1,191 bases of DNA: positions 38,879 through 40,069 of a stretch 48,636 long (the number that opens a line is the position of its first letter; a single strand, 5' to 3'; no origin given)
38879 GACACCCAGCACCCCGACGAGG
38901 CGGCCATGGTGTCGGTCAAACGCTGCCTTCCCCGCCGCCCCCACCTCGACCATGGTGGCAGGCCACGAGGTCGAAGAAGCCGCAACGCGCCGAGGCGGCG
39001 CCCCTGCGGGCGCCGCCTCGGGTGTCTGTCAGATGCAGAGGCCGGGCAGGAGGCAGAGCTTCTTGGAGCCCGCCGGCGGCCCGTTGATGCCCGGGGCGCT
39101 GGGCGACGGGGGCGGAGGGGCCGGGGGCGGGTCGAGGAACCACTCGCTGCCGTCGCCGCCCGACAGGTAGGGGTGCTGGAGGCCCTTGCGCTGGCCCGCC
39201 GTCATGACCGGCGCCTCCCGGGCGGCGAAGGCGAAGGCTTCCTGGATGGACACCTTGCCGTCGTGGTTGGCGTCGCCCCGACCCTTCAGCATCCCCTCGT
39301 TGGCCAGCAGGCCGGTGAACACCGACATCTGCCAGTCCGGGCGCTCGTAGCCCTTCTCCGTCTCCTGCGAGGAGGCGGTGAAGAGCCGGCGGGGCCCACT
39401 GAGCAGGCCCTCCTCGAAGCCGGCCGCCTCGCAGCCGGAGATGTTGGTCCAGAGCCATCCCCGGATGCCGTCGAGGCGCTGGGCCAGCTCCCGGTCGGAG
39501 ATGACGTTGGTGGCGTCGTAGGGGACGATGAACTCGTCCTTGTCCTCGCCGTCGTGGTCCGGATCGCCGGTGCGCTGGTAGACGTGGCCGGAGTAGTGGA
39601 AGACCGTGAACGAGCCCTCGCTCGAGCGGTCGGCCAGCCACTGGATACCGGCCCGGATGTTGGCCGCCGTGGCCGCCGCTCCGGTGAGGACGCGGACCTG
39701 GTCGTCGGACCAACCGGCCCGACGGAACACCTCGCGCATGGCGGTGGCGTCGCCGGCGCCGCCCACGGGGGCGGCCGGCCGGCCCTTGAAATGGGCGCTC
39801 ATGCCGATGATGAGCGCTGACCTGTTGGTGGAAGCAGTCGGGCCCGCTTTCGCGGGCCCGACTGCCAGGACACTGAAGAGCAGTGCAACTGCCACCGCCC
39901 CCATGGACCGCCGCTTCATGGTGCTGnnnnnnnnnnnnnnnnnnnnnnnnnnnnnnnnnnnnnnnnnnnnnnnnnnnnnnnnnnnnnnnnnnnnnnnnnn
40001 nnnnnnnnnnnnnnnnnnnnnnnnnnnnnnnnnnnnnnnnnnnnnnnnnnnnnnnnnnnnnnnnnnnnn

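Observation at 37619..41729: Secreted caspase-like C14 peptidase co-transcribed with a DUF11/LPXTG surface protein, followed by a membrane PQQ-propeller protein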

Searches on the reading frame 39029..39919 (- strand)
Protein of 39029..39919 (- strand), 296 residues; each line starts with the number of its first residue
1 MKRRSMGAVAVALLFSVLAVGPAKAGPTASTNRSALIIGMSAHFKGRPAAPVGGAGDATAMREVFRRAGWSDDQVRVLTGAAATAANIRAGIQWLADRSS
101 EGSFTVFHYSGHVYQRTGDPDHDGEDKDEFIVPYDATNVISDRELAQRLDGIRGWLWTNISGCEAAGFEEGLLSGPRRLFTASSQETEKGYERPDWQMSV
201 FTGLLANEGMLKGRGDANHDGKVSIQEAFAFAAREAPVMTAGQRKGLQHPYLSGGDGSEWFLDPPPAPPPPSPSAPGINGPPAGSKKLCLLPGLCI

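Call 3: search_protein_families(library=pfam, proteins=[window:39029-39919:-], max_evalue=0.01)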
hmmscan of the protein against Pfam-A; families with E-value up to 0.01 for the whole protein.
window:39029-39919:- (296 aa): 1 family
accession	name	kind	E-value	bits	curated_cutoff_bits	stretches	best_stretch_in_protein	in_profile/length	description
PF00656.27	Peptidase_C14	-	1.6e-11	44.7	21.4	1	33-151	2-117/233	Caspase domain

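Call 4: search_protein_families(library=ncbifam, proteins=[window:39029-39919:-], max_evalue=0.01)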
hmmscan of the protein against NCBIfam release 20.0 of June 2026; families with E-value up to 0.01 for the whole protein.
window:39029-39919:- (296 aa): 1 family
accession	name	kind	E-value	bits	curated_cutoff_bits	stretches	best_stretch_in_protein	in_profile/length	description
NF047832.1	caspase_w_EACC1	subfamily_domain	0.00036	20.1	140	0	34-112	2-80/211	caspase, EACC1-associated type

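Call 5: find_homologous_proteins(query=window:39029-39919:-)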
Query window:39029-39919:- (296 aa): 286 proteins with E <= 0.001 among 8000 candidates; the best 120 are listed.
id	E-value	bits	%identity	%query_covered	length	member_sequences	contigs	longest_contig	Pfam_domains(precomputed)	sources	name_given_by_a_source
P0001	6.1e-198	674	100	100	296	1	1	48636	PF00656.28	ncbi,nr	ncbi:MAG TPA: caspase family protein [Acidimicrobiales bacterium]|nr:caspase family protein [Acidimi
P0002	3.9e-166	570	83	100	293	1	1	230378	PF00656.28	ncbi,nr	ncbi:MAG TPA: caspase family protein [Solirubrobacterales bacterium]|nr:caspase family protein [Soli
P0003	3.3e-136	472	70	100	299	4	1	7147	PF00656.28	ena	-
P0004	4.7e-135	468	70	100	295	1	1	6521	PF00656.28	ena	-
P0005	1.0e-134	467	71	97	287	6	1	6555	PF00656.28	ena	-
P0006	7.4e-134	464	72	96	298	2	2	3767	PF00656.28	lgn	-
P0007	5.8e-133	461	72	93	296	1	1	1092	PF00656.28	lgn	-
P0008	6.3e-133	461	70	93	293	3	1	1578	PF00656.28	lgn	-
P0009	8.3e-133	460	72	92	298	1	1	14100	PF00656.28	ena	-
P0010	1.0e-132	460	72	93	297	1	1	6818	PF00656.28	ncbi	ncbi:MAG: caspase family protein [Acidimicrobiales bacterium]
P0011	3.9e-131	455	69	99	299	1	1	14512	PF00656.28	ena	-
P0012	1.9e-130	453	70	95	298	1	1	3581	PF00656.28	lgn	-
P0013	2.2e-124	433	72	88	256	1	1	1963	PF00656.28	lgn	-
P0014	8.8e-124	431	67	100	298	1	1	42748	PF00656.28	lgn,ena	-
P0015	7.3e-123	428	67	93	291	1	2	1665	PF00656.28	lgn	-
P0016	7.5e-121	421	65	100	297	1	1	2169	PF00656.28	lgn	-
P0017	9.1e-121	421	72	86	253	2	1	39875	PF00656.28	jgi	-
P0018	1.4e-120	420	65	98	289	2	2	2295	PF00656.28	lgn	-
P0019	1.5e-118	414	70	86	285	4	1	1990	PF00656.28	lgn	-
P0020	2.7e-118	413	63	93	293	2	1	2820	PF00656.28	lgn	-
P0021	3.0e-116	406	63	99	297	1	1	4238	PF00656.28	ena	-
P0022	6.9e-116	405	63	97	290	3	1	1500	PF00656.28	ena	-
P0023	6.0e-114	398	62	100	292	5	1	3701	PF00656.28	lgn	-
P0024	1.1e-112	394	69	86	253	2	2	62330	PF00656.28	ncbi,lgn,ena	-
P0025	4.9e-112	392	62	93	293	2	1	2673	PF00656.28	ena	-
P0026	2.3e-110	387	65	79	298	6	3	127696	PF00656.28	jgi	jgi:hypothetical protein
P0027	2.6e-110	387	65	79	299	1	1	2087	PF00656.28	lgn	-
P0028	2.4e-109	383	64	86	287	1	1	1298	PF00656.28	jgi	-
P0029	4.3e-109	383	65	88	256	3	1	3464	PF00656.28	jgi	-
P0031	1.5e-107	377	64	78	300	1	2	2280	PF00656.28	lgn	-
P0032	6.9e-106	372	66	88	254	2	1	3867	PF00656.28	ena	-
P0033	1.2e-105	371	62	89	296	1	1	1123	PF00656.28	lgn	-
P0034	4.9e-105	369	59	96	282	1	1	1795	PF00656.28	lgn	-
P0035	3.3e-104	366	65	78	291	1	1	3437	PF00656.28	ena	-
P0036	1.7e-103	364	62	86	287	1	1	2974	PF00656.28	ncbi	ncbi:MAG: caspase family protein, partial [Acidimicrobiales bacterium]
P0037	8.6e-103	362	63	88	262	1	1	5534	PF00656.28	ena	-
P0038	2.1e-102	361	64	81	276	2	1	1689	PF00656.28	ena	-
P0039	1.4e-100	355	63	88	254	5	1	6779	PF00656.28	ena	-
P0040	4.5e-100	353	62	87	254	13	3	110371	PF00656.28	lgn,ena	-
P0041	6.7e-100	352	61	82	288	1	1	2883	PF00656.28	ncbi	ncbi:MAG: caspase family protein [Acidimicrobiales bacterium]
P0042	2.1e-99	351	61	81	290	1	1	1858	PF00656.28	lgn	-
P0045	6.2e-99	349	54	100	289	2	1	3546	PF00656.28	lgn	-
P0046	3.9e-98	347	64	78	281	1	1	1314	PF00656.28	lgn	-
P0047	1.2e-97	345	64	80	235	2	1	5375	PF00656.28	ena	-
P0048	5.1e-97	343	57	93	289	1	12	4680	PF00656.28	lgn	-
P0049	5.4e-96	340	60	89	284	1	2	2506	PF00656.28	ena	-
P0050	1.0e-95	339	60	87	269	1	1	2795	PF00656.28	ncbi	ncbi:MAG: caspase family protein, partial [Acidimicrobiales bacterium]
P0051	1.2e-94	335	57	88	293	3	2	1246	PF00656.28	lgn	-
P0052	3.4e-91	324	57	79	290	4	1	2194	PF00656.28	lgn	-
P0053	7.2e-91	323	54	87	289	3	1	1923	PF00656.28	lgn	-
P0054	4.7e-90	320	53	89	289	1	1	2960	PF00656.28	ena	-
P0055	6.4e-90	320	56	85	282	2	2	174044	PF00656.28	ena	-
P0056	6.3e-88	313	57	83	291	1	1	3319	PF00656.28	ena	-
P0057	6.3e-88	313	54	91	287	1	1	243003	PF00656.28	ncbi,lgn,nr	ncbi:MAG TPA: caspase family protein [Acidimicrobiales bacterium]|nr:caspase family protein [Acidimi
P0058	5.4e-87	310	53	89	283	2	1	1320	PF00656.28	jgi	jgi:hypothetical protein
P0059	7.2e-87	310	58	81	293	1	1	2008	PF00656.28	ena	-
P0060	9.6e-87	309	57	78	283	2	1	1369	PF00656.28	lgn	-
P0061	8.9e-86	306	56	81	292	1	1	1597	PF00656.28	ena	-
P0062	9.9e-86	306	57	90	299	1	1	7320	PF00656.28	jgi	jgi:hypothetical protein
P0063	1.2e-85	306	56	80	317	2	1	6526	PF00656.28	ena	-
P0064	2.0e-85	305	56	81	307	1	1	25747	PF00656.28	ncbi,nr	ncbi:MAG TPA: caspase family protein [Acidimicrobiales bacterium]|nr:caspase family protein [Acidimi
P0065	6.4e-85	303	57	83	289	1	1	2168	PF00656.28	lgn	-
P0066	1.0e-84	303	56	84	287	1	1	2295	PF00656.28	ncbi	-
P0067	1.1e-84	302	54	81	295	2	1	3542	PF00656.28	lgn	-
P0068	5.6e-84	300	53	87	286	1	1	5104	PF00656.28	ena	-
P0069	7.9e-84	300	52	89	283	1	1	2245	PF00656.28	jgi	jgi:hypothetical protein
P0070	1.0e-83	299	53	85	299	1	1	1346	PF00656.28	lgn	-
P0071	2.3e-83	298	52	87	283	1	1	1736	PF00656.28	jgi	jgi:hypothetical protein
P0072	4.0e-83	297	53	82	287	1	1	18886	PF00656.28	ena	-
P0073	5.3e-83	297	53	87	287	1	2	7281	PF00656.28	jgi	jgi:hypothetical protein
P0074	5.6e-83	297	56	79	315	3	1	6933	PF00656.28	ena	-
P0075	9.4e-83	296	54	89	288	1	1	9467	PF00656.28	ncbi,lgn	-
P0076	1.0e-82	296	52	87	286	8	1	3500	PF00656.28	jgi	-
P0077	1.3e-82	296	55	81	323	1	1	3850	PF00656.28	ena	-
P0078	1.4e-82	295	52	88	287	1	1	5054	PF00656.28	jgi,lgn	jgi:hypothetical protein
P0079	1.8e-82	295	56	88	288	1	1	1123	PF00656.28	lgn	-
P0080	2.9e-82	294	52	83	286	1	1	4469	PF00656.28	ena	-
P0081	4.9e-82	294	54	92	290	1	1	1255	PF00656.28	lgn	-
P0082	5.2e-82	294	56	81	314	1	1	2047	PF00656.28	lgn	-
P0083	7.0e-82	293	52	89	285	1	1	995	PF00656.28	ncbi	-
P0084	8.0e-82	293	55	80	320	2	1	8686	PF00656.28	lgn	-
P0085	1.2e-81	292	53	91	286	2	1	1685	PF00656.28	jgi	-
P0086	1.4e-81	292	50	89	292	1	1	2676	PF00656.28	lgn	-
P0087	1.6e-81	292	55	80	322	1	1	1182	PF00656.28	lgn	-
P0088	1.6e-81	292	52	81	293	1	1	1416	PF00656.28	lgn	-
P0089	1.6e-81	292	54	91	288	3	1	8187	PF00656.28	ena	-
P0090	1.8e-81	292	53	91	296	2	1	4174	PF00656.28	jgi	jgi:hypothetical protein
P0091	4.5e-81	291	56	81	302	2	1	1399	PF00656.28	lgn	-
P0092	8.8e-81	290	54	79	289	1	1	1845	PF00656.28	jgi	jgi:hypothetical protein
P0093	9.8e-81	289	53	81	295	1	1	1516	PF00656.28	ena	-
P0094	1.0e-80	289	54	82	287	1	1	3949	PF00656.28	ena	-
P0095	1.5e-80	289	54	80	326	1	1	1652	PF00656.28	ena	-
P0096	2.8e-80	288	52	89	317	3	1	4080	PF00656.28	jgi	jgi:hypothetical protein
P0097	4.2e-80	287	55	86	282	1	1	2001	PF00656.28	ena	-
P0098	4.3e-80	287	54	80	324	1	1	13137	PF00656.28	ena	-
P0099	4.6e-80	287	54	83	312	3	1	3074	PF00656.28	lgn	-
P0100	1.1e-79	286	53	85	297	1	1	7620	PF00656.28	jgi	jgi:hypothetical protein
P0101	1.3e-79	286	50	97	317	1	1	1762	PF00656.28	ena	-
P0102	2.1e-79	285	55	83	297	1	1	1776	PF00656.28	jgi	jgi:hypothetical protein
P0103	2.5e-79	285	54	82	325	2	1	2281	PF00656.28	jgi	jgi:hypothetical protein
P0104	2.9e-79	285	52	82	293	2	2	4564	PF00656.28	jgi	jgi:hypothetical protein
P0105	3.1e-79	285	52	89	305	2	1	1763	PF00656.28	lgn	-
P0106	3.2e-79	284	51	82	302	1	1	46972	PF00656.28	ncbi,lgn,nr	ncbi:MAG TPA: caspase family protein [Acidimicrobiales bacterium]|nr:caspase family protein [Acidimi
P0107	3.7e-79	284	55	79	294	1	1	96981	PF00656.28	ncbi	-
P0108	1.1e-78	283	53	81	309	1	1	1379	PF00656.28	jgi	-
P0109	1.9e-78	282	54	82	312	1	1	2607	PF00656.28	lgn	-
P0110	2.3e-78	282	50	83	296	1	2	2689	PF00656.28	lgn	-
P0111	5.2e-78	280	53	90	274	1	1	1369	PF00656.28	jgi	jgi:hypothetical protein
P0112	6.4e-78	280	52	89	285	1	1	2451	PF00656.28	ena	-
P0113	6.8e-78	280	55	84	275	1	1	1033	PF00656.28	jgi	jgi:Caspase domain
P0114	8.6e-78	280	53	82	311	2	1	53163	PF00656.28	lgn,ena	-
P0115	2.0e-77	279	55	78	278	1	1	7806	PF00656.28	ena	-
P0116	5.0e-77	277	54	81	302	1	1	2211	PF00656.28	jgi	jgi:hypothetical protein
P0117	3.9e-76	274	53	80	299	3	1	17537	PF00656.28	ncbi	ncbi:MAG: caspase family protein [Actinomycetota bacterium]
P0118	1.2e-75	273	49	81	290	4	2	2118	PF00656.28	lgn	-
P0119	1.4e-75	272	49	90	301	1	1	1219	PF00656.28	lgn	-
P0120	1.5e-75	272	52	82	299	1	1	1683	PF00656.28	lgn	-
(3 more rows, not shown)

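Call 6: search_solved_structures(query=window:39029-39919:-, max_evalue=1, show_alignments=3)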
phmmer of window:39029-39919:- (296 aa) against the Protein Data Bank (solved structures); distinct sequences matched with E-value up to 1: 10.
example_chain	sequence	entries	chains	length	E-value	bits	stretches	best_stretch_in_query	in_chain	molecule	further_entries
9n3d_A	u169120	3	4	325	5.8e-07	32.3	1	53-171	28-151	Metacaspase-9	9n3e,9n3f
8a53_A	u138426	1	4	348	6.4e-07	32.2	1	51-164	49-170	Metacaspase-9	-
6w8s_A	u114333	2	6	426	1.9e-06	30.6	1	34-168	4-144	Metacaspase-4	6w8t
6w8r_A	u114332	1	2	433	3.1e-06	29.9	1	34-174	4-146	Metacaspase-4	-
4f6o_A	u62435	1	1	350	0.00077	22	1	32-136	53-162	Metacaspase-1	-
4f6p_A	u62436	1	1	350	0.00078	22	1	32-136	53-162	Metacaspase-1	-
7qp0_A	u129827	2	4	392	0.01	18.4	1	84-138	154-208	Metacaspase-1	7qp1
4af8_A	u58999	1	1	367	0.064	15.7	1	33-136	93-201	METACASPASE MCA2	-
4afp_A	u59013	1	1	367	0.065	15.7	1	33-136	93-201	METACASPASE MCA2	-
4afr_A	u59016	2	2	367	0.065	15.7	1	33-136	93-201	METACASPASE | METACASPASE MCA2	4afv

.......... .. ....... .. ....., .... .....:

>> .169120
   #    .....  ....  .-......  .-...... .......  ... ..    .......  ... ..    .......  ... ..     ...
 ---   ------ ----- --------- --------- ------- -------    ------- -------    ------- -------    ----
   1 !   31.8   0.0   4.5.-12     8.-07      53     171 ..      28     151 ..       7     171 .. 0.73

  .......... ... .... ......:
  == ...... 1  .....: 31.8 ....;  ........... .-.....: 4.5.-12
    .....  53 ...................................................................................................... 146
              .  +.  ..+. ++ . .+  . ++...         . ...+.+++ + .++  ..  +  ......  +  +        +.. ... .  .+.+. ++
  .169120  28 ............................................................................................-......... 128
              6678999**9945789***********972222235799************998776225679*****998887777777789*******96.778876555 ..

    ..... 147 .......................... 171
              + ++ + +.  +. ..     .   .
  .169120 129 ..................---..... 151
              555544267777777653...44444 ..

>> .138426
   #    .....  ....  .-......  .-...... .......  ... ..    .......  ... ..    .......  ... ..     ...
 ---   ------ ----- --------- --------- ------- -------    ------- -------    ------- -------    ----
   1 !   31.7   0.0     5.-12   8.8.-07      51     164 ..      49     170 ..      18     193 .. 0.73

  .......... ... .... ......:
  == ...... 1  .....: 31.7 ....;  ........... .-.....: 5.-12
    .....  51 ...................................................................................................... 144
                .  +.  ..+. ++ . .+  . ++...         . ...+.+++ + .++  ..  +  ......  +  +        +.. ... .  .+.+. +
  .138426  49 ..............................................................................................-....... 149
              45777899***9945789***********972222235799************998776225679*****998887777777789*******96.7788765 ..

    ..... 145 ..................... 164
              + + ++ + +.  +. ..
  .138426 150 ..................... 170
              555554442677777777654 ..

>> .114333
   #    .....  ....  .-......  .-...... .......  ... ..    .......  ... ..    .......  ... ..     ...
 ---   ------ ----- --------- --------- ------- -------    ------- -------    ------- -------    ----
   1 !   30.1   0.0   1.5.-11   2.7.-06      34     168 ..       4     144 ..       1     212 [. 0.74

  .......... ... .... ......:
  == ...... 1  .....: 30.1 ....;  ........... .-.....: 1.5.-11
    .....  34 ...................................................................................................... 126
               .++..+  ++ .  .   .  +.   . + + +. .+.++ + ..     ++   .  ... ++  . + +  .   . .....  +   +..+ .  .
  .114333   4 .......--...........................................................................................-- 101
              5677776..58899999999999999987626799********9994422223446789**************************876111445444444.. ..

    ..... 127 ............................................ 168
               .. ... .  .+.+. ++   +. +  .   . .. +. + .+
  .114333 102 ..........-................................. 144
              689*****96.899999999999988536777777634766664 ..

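Call 8: find_related_loci(query=A1, collection=genome_contigs, flank=10000)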
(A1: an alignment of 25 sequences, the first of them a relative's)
Query A1 (296 aa) in genome_contigs; peptide patterns used: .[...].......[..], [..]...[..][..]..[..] (x = any residue, [..] = any of these).
486 stretches matched a pattern; 89 encode a relative of the query (tblastn E <= 1e-3); the best 80 are kept; 80 distinct loci.
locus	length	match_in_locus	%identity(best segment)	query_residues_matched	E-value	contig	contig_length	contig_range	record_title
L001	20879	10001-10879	83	1-296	7e-152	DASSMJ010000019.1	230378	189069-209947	MAG TPA_asm: Solirubrobacterales bacterium isolate SMAG_U1195 k141_1303051, whole genome shotgun sequence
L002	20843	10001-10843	68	14-296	3e-121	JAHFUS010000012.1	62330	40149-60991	MAG: Actinomycetes bacterium isolate nzgw85 NODE_354_length_62331_cov_27.372529, whole genome shotgun sequence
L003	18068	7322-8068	72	14-261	4e-117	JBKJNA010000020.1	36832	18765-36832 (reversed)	MAG: Acidimicrobiales bacterium isolate ant_bin.349 S1Ck117_3193281_flag_0_multi_24.0000_len_36832, whole genome shotgun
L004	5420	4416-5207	68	1-262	4e-115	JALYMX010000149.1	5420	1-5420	MAG: Actinomycetota bacterium isolate ATA bin22 SD1493-95_k127_104154, whole genome shotgun sequence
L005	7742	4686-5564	63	1-296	5e-110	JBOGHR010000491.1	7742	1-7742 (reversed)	MAG: Acidimicrobiales bacterium isolate M3-S_metabat2.bin.196 k127_1754665, whole genome shotgun sequence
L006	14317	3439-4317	61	1-296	8e-109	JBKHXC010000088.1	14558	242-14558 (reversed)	MAG: Acidimicrobiia bacterium isolate N_bin.10.orig k127_155636, whole genome shotgun sequence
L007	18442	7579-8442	52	1-296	2e-89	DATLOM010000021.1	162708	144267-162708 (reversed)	MAG TPA_asm: Acidimicrobiales bacterium isolate SMAG_U13826 k141_2003984, whole genome shotgun sequence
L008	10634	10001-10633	65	31-241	1e-87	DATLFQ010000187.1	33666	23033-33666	MAG TPA_asm: Acidimicrobiales bacterium isolate SMAG_U13592 k141_21530, whole genome shotgun sequence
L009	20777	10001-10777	54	27-296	2e-85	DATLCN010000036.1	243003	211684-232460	MAG TPA_asm: Acidimicrobiales bacterium isolate SMAG_U14325 k141_1258391, whole genome shotgun sequence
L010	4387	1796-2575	55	3-262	3e-85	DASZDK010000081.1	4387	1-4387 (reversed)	MAG TPA_asm: Acidimicrobiales bacterium isolate SMAG_U6466 k141_36602, whole genome shotgun sequence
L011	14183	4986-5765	55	2-262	1e-84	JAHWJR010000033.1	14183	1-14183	MAG: Actinomycetota bacterium isolate 0711_bin2 NODE_472_length_14183_cov_569.866223, whole genome shotgun sequence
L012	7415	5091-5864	56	3-262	1e-82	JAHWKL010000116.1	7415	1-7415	MAG: Actinomycetota bacterium isolate 0813_bin15 NODE_116_length_7415_cov_19.127333, whole genome shotgun sequence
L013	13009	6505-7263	54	11-263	8e-81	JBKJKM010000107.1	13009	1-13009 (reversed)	MAG: Acidimicrobiales bacterium isolate ant_bin.242 k117_4491858, whole genome shotgun sequence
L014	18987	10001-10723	56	22-262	2e-80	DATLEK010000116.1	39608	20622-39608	MAG TPA_asm: Acidimicrobiales bacterium isolate SMAG_U14374 k141_8624380, whole genome shotgun sequence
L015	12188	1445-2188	53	16-268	2e-80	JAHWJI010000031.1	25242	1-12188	MAG: Actinomycetota bacterium isolate 0707_bin13 NODE_31_length_25242_cov_19.762802, whole genome shotgun sequence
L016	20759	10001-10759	50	11-263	4e-74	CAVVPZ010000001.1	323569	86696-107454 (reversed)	MAG: uncultured Actinomycetes bacterium isolate MFD02581.bin.2.207 genome assembly, contig: contig_100033, whole genome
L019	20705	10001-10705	56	33-269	3e-73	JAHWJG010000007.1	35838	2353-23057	MAG: Actinomycetota bacterium isolate 0707_bin11 NODE_52_length_35838_cov_143.850264, whole genome shotgun sequence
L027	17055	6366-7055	49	27-269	8e-71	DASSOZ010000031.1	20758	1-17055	MAG TPA_asm: Acidimicrobiales bacterium isolate SMAG_U1265 k141_528358, whole genome shotgun sequence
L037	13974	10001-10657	50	33-263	5e-67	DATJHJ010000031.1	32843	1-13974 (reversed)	MAG TPA_asm: Acidimicrobiales bacterium isolate SMAG_U15509 k141_6094821, whole genome shotgun sequence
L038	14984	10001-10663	52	32-263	1e-66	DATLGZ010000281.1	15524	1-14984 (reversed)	MAG TPA_asm: Acidimicrobiales bacterium isolate SMAG_U13627 k141_146301, whole genome shotgun sequence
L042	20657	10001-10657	50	33-263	4e-64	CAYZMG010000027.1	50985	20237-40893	MAG TPA_asm: uncultured Acidimicrobiales bacterium isolate binchicken_co266_12 genome assembly, contig: NODE_1325_length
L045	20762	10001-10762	47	3-265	7e-63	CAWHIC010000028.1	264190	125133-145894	MAG: uncultured Acidimicrobiia bacterium isolate MFD01916.bin.2.63 genome assembly, contig: contig_4807, whole genome sh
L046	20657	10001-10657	49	33-263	1e-62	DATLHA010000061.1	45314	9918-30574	MAG TPA_asm: Acidimicrobiales bacterium isolate SMAG_U13628 k141_187637, whole genome shotgun sequence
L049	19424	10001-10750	45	3-265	9e-61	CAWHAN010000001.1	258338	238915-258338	MAG: uncultured Acidimicrobiia bacterium isolate MFD04212.bin.2.46 genome assembly, contig: contig_10205, whole genome s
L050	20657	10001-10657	51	33-263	1e-60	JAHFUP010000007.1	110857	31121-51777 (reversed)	MAG: Acidimicrobiia bacterium isolate nzgw82 NODE_141_length_110858_cov_69.233219, whole genome shotgun sequence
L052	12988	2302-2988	45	21-262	3e-59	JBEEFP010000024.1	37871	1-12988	MAG: Actinomycetota bacterium isolate BP_99 scaffold_1684854, whole genome shotgun sequence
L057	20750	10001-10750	45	3-265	8e-56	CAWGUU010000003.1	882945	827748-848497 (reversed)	MAG: uncultured Acidimicrobiia bacterium isolate MFD04212.bin.2.100 genome assembly, contig: contig_1660, whole genome s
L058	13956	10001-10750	45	3-265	8e-56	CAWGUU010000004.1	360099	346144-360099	MAG: uncultured Acidimicrobiia bacterium isolate MFD04212.bin.2.100 genome assembly, contig: contig_17069, whole genome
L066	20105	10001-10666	44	32-265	5e-53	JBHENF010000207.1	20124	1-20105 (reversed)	MAG: Mycobacteriales bacterium isolate S4_bin.36.orig S4_k141_3295950, whole genome shotgun sequence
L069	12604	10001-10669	46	21-257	1e-52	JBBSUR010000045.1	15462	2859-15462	MAG: Mycobacteriales bacterium isolate SVL2_sbin.50 SVL2_sbin.50_k141_24508_length_15462_cov_44.4677, whole genome shotg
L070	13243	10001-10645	46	32-257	1e-52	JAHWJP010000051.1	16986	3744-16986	MAG: Actinomycetota bacterium isolate 0711_bin10 NODE_333_length_16986_cov_74.048314, whole genome shotgun sequence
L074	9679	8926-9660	42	25-277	9e-51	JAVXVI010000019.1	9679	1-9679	MAG: Actinomycetota bacterium isolate BP_338 scaffold_1539825, whole genome shotgun sequence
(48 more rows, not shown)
